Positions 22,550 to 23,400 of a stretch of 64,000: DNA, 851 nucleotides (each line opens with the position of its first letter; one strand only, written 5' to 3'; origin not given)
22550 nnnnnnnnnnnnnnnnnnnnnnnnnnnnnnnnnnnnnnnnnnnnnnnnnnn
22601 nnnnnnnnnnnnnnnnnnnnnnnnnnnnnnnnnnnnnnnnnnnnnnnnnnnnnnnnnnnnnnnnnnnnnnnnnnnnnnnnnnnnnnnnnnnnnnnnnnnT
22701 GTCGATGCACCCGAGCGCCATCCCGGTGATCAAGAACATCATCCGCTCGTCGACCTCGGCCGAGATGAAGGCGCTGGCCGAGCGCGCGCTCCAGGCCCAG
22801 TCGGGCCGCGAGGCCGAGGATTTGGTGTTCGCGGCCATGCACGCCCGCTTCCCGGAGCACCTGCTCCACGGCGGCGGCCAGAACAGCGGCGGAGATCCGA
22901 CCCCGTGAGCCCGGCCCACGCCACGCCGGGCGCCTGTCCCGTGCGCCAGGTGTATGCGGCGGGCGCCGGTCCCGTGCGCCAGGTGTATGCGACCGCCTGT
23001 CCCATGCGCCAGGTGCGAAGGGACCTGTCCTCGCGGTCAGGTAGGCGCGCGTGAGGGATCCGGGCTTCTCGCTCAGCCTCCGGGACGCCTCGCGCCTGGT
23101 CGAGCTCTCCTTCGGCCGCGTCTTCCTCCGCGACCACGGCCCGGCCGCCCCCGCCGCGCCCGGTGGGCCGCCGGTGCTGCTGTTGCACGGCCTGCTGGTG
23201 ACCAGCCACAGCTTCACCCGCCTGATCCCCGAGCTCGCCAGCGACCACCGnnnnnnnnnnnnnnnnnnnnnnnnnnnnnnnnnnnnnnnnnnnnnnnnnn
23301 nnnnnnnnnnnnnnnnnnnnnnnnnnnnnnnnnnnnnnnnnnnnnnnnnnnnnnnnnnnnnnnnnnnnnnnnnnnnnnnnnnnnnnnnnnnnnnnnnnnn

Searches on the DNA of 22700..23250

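Call 66: search_rna_families(source=window, start=22700, end=23250, threshold=evalue, max_evalue=1)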
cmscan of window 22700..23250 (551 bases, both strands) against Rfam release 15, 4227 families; matches with E-value up to 1: 0.
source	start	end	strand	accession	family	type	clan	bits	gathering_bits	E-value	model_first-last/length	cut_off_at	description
